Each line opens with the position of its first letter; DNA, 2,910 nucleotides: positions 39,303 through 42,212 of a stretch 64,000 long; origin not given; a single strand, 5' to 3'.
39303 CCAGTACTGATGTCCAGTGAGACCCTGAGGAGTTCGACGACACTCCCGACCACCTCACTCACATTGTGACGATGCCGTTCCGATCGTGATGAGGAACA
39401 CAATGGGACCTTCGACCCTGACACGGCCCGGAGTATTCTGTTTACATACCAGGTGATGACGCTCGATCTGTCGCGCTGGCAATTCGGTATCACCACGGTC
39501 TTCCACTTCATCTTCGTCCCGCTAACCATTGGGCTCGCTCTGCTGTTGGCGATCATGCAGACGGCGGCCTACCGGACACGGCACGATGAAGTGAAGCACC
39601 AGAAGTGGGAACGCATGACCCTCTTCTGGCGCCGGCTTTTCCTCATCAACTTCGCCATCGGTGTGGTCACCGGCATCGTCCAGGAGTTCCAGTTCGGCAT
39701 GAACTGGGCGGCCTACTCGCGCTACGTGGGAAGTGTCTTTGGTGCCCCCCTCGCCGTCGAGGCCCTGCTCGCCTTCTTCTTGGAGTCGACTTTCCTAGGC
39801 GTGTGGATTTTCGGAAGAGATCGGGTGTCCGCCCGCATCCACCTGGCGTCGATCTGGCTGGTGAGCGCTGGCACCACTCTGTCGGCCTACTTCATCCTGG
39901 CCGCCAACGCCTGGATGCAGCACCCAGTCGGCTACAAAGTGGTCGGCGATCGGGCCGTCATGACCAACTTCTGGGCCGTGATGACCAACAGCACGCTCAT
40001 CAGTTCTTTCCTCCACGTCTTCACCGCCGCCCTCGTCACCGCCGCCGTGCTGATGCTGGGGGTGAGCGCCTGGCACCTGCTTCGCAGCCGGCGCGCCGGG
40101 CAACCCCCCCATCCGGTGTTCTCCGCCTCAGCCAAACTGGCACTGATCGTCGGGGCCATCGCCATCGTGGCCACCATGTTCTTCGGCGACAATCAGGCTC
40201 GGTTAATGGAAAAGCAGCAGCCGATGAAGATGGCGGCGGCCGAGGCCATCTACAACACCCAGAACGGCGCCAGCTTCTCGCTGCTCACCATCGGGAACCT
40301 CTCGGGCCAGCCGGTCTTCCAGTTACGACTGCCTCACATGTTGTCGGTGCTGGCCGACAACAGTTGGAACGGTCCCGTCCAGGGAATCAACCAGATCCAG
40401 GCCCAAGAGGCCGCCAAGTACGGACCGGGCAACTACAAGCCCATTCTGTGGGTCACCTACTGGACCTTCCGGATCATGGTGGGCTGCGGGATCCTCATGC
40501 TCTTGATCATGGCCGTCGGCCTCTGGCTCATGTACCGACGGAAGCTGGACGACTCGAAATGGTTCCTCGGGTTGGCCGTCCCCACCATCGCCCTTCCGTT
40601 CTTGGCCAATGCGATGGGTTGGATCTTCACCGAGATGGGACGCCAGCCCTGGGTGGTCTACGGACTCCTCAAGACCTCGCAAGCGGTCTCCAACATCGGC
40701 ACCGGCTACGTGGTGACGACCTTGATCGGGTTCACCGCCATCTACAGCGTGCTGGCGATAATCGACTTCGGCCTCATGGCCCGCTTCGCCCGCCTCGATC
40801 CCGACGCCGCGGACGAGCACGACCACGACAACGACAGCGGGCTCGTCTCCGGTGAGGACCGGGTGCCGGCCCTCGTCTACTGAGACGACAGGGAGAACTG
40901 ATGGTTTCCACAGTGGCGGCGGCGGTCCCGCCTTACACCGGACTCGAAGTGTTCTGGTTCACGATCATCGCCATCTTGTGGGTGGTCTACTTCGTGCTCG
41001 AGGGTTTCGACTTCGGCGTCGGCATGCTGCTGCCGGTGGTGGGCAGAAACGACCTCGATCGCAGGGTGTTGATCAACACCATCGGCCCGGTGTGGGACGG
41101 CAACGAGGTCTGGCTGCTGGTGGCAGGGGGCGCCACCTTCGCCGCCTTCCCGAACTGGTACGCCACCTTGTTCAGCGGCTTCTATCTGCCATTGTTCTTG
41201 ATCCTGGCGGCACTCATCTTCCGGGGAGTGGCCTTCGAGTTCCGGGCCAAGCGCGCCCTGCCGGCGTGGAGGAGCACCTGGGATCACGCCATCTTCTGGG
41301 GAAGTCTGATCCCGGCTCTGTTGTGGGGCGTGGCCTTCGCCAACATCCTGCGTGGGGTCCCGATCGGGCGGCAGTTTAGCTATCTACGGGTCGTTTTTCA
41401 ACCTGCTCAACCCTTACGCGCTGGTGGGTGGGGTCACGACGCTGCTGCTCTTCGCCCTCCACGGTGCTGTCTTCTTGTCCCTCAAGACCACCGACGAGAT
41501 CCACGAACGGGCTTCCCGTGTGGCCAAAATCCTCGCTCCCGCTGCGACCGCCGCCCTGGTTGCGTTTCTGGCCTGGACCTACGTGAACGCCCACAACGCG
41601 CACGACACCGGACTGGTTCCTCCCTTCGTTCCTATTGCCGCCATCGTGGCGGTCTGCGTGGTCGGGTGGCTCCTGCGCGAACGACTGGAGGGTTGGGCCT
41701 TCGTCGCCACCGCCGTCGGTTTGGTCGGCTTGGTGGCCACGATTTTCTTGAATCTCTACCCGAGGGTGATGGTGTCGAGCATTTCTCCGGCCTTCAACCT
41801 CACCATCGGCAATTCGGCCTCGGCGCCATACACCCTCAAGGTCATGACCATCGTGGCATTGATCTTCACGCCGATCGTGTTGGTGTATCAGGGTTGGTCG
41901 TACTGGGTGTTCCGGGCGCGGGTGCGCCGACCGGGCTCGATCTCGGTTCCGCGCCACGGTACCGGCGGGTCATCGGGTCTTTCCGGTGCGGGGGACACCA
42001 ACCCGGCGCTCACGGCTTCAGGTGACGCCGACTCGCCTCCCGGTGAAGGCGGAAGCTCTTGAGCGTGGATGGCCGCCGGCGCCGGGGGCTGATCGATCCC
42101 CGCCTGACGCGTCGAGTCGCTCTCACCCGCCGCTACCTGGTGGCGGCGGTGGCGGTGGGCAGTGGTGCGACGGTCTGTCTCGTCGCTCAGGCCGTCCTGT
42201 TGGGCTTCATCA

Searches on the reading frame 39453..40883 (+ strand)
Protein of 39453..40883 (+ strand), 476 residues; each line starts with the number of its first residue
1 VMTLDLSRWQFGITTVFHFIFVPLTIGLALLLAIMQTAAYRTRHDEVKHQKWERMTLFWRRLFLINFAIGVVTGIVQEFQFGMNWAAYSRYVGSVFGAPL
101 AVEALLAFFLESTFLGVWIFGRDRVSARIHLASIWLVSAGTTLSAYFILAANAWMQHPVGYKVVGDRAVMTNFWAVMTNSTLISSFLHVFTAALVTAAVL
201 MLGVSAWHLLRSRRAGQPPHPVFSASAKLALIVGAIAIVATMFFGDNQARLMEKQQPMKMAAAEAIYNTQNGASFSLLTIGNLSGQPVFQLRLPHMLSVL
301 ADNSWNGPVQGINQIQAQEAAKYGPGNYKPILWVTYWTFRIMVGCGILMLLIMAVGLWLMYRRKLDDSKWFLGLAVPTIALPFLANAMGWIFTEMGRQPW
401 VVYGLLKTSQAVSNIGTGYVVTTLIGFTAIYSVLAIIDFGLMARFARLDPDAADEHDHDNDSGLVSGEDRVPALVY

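Call 78: search_protein_families(library=pfam, proteins=[window:39453-40883:+], max_evalue=0.001)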
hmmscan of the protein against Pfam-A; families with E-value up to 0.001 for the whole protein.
window:39453-40883:+ (476 aa): 1 family
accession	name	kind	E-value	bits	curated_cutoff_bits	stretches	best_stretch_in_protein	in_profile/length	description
PF01654.22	Cyt_bd_oxida_I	-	4.2e-163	543.2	26.2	1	6-449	1-417/418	Cytochrome bd terminal oxidase subunit I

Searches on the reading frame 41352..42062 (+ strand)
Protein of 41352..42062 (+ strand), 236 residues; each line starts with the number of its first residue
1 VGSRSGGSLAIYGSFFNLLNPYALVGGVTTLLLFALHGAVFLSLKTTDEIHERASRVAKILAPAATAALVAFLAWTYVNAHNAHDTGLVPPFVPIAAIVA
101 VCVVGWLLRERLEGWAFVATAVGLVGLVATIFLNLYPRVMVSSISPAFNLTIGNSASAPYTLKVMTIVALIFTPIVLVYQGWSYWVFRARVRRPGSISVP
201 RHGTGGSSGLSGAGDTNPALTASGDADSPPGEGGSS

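Call 78: search_protein_families(library=pfam, proteins=[window:41352-42062:+], max_evalue=0.001)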
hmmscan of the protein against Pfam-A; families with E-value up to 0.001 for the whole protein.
window:41352-42062:+ (236 aa): 1 family
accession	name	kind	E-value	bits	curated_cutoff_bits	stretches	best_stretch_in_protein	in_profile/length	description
PF02322.20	Cyt_bd_oxida_II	-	7.6e-44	150.7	35.6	1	11-187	144-302/302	Cytochrome bd terminal oxidase subunit II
